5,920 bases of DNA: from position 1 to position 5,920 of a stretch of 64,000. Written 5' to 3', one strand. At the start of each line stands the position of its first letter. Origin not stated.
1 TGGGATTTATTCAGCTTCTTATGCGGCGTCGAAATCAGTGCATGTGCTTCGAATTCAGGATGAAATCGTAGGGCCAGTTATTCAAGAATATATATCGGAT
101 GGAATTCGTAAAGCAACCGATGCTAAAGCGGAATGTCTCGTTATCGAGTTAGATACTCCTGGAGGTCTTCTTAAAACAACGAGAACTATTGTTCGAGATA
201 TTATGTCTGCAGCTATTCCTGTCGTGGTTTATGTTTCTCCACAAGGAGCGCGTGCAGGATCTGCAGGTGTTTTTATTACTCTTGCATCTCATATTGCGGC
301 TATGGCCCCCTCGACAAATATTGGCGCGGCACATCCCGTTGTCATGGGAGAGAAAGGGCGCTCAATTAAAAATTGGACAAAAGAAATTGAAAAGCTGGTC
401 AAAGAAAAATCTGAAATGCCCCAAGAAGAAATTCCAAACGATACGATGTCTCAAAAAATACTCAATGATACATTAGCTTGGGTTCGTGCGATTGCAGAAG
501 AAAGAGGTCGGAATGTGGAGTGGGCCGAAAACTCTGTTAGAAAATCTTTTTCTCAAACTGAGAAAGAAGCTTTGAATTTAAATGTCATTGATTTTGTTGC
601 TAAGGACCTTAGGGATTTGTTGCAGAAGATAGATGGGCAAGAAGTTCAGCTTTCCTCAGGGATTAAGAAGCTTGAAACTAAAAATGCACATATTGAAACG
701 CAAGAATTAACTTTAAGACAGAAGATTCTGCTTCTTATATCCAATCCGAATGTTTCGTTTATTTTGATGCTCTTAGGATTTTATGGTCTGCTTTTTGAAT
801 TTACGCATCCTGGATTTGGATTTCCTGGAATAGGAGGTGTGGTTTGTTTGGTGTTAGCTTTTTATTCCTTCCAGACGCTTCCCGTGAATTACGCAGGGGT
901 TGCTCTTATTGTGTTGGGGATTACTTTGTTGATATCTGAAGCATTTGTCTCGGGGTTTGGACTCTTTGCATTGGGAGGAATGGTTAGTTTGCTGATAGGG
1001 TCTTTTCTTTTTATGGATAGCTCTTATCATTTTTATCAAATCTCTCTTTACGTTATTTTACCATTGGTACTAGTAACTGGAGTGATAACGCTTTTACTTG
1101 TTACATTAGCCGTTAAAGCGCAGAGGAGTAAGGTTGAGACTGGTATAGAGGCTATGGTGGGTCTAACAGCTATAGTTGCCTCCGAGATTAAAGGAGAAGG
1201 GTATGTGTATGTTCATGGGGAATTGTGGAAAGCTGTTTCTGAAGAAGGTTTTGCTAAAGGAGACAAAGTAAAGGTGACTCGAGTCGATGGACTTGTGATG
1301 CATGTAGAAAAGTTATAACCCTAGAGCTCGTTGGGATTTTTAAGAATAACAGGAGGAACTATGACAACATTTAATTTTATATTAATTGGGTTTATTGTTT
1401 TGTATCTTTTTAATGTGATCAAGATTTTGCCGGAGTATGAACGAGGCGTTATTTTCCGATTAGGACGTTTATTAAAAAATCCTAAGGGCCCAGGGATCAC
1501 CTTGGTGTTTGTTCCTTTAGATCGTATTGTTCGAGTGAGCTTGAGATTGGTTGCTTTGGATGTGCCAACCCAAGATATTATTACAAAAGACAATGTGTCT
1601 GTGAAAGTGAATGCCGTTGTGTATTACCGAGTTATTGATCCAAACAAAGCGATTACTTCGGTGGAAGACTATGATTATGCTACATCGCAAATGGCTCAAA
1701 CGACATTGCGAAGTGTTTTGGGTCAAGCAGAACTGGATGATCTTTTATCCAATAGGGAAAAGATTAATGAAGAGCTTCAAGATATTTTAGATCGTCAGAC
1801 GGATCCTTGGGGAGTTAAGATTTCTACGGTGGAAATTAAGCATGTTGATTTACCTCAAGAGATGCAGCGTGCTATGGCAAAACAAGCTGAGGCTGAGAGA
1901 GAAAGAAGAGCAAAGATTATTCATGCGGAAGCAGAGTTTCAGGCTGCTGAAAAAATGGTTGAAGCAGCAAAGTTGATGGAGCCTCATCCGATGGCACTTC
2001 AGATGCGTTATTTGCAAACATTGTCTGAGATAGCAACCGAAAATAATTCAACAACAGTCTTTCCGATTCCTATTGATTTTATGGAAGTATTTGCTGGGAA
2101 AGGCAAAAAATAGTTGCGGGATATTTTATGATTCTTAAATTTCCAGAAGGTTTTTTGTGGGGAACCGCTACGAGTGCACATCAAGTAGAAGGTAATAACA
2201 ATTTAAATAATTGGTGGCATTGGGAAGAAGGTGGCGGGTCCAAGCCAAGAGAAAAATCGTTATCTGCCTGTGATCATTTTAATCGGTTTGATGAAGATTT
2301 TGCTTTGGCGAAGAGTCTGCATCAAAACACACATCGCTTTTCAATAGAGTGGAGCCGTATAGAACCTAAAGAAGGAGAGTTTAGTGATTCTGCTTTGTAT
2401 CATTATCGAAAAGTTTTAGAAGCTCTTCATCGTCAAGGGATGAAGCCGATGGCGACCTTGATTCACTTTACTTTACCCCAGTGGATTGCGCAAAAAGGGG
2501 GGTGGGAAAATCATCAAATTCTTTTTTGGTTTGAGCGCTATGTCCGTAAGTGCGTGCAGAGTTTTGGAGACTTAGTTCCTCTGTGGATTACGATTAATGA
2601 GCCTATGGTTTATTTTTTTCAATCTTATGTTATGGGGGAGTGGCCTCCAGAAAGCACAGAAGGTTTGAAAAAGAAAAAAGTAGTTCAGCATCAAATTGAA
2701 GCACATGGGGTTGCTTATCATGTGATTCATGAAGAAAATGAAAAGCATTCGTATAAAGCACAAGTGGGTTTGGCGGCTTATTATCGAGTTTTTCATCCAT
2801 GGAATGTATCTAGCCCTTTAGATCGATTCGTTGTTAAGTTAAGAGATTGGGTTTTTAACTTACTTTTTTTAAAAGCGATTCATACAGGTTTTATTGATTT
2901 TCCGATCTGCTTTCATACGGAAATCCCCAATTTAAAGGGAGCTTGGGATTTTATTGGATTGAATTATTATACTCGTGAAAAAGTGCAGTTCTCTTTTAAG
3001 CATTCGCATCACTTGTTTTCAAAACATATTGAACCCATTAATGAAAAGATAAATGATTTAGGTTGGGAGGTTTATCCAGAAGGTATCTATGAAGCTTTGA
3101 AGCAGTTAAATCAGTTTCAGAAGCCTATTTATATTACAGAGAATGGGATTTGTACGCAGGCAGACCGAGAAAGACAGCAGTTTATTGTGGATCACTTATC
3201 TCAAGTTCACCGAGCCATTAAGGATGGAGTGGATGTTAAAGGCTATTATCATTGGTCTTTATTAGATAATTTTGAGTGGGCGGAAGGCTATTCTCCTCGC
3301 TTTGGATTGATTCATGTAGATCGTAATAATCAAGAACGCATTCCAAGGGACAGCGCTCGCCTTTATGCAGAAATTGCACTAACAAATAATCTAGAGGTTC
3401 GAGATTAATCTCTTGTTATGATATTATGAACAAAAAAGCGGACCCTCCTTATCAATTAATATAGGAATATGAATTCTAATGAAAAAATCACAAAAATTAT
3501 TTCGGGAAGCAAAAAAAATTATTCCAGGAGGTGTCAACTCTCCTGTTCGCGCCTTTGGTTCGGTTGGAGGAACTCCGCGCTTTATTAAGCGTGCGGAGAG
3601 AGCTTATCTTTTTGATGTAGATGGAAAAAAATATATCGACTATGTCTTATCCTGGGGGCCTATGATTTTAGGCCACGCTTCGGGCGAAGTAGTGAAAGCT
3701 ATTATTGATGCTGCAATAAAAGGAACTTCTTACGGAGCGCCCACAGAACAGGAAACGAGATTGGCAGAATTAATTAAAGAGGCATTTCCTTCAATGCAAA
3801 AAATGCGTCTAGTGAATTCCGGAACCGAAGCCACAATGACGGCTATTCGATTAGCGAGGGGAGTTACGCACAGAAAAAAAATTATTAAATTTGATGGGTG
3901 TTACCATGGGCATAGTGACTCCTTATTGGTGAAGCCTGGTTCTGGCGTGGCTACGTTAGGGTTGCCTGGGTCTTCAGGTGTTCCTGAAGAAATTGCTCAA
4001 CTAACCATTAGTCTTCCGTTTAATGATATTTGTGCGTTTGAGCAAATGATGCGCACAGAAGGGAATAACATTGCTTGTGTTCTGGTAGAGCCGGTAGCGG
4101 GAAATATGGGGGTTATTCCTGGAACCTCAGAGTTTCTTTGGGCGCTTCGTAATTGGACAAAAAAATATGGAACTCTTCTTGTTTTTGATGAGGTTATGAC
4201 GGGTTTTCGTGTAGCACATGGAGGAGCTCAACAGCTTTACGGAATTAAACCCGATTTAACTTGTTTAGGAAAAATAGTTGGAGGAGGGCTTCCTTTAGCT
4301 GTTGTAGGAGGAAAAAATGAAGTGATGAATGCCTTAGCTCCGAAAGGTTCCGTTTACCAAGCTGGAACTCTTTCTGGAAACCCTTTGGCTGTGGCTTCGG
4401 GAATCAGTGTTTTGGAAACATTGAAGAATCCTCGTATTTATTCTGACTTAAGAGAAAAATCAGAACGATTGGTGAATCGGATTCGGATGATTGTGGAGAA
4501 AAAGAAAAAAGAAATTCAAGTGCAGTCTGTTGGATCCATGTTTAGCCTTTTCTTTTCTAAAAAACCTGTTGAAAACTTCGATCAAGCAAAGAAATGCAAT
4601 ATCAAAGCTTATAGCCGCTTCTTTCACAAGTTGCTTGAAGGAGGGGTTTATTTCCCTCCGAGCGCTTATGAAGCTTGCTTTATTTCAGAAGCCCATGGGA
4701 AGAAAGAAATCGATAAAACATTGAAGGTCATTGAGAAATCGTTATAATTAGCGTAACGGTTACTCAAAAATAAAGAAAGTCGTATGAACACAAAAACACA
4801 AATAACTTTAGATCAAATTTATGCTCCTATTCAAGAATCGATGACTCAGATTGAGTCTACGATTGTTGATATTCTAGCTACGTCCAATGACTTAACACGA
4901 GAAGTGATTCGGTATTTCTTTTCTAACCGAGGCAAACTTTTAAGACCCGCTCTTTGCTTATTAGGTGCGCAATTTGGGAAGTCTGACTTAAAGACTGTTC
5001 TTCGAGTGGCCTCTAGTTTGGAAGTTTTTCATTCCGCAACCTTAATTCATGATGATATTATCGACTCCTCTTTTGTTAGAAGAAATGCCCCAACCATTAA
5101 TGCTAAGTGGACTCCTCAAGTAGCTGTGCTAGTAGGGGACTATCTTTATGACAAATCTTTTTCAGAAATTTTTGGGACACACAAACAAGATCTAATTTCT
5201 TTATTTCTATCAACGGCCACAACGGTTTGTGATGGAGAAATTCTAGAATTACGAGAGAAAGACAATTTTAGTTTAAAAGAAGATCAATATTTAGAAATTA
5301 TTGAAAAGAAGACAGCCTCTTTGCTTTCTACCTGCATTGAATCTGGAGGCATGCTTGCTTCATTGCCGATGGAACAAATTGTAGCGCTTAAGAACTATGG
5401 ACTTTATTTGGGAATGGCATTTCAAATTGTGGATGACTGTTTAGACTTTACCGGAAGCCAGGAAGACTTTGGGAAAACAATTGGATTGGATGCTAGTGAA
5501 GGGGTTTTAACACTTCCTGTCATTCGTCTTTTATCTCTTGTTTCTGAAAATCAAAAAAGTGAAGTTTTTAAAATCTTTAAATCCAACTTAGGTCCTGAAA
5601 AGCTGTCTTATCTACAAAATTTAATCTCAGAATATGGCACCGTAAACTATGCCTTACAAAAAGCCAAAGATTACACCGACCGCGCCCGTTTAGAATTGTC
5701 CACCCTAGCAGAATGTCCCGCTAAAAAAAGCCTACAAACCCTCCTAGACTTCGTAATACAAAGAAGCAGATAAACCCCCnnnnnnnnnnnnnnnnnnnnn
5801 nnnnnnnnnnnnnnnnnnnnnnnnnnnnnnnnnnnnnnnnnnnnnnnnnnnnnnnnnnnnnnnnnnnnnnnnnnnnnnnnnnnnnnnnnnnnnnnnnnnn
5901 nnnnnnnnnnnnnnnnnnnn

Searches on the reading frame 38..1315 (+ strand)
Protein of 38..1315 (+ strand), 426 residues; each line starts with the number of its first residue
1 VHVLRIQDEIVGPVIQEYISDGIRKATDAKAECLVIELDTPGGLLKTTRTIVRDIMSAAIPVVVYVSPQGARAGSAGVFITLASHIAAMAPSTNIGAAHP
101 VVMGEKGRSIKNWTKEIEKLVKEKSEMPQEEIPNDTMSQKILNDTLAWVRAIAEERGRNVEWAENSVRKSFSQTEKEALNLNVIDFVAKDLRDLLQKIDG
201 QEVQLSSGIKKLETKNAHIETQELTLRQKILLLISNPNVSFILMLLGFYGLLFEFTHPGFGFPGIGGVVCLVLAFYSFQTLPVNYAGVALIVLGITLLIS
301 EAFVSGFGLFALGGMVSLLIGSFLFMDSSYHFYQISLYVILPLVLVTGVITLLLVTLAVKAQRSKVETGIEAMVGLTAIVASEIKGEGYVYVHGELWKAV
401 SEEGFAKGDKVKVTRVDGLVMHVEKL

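Call 19: search_protein_families(library=pfam, max_evalue=0.001, proteins=[window:38-1315:+])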
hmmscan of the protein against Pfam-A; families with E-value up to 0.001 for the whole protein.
window:38-1315:+ (426 aa): 3 families
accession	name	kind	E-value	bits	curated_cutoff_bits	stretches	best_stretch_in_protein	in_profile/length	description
PF24961.1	NfeD_membrane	-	3.7e-28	98.4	26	1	238-356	1-118/119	NfeD integral membrane domain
PF25145.1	NfeD1b_N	-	5.5e-17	62.4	40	1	2-104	3-102/189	NfeD1b, N-terminal domain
PF01957.25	NfeD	-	1.5e-15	57.6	29.1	1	371-425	2-57/57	NfeD-like C-terminal, partner-binding domain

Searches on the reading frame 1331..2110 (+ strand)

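Call 19: search_protein_families(library=pfam, max_evalue=0.001, proteins=[window:1331-2110:+])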
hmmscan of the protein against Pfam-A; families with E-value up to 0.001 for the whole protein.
window:1331-2110:+ (260 aa): 2 families
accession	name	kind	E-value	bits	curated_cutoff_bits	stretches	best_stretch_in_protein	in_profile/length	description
PF01145.31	Band_7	-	2.3e-42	145.5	23.6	1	32-202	2-175/176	SPFH domain / Band 7 family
PF13421.11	Band_7_1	-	4e-06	27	24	1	115-187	134-208/211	SPFH domain-Band 7 family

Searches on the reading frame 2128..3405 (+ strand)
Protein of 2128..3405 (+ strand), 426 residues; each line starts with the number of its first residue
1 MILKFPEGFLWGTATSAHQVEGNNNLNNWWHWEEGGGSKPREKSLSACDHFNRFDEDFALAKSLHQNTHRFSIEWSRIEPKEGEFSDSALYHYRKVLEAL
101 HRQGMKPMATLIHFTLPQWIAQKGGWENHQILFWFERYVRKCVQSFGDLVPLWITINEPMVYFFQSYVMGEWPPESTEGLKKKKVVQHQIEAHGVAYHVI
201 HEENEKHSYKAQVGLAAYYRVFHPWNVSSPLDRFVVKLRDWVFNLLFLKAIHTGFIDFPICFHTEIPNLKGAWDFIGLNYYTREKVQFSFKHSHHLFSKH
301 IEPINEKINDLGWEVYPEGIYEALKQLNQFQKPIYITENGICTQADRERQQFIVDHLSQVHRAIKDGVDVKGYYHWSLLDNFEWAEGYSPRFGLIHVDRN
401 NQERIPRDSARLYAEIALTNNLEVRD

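Call 19: search_protein_families(library=pfam, max_evalue=0.001, proteins=[window:2128-3405:+])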
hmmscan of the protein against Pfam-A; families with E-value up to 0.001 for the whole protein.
window:2128-3405:+ (426 aa): 2 families
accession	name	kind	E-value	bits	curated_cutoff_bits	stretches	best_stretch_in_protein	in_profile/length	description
PF00232.24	Glyco_hydro_1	-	6.6e-99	331.8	22.6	1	4-420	4-451/453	Glycosyl hydrolase family 1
PF00331.26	Glyco_hydro_10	-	3.6e-06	26.9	22.1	0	60-160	32-130/311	Glycosyl hydrolase family 10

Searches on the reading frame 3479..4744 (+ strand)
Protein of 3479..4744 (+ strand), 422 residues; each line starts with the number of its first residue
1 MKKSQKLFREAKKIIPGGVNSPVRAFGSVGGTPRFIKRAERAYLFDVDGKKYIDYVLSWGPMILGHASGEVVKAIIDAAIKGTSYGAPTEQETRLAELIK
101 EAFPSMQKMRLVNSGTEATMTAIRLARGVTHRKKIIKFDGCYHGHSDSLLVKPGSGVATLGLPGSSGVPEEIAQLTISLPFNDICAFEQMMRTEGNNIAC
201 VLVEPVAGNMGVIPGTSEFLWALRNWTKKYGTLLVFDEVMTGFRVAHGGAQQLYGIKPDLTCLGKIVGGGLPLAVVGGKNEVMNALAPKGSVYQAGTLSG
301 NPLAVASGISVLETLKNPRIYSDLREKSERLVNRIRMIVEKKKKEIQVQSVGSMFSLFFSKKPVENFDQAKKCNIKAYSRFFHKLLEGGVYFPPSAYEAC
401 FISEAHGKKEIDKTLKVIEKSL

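Call 19: search_protein_families(library=pfam, max_evalue=0.001, proteins=[window:3479-4744:+])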
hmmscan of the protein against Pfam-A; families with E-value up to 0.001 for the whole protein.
window:3479-4744:+ (422 aa): 1 family
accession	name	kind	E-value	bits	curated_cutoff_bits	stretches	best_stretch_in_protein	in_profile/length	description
PF00202.27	Aminotran_3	-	2.1e-74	251.1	30.5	1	32-418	9-399/403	Aminotransferase class-III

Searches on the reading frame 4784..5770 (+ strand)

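Call 19: search_protein_families(library=pfam, max_evalue=0.001, proteins=[window:4784-5770:+])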
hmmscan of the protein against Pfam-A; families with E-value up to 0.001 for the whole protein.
window:4784-5770:+ (329 aa): 1 family
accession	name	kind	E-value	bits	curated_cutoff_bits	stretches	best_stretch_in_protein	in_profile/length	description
PF00348.22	polyprenyl_synt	-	4.4e-63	213.3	27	1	37-268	3-237/251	Polyprenyl synthetase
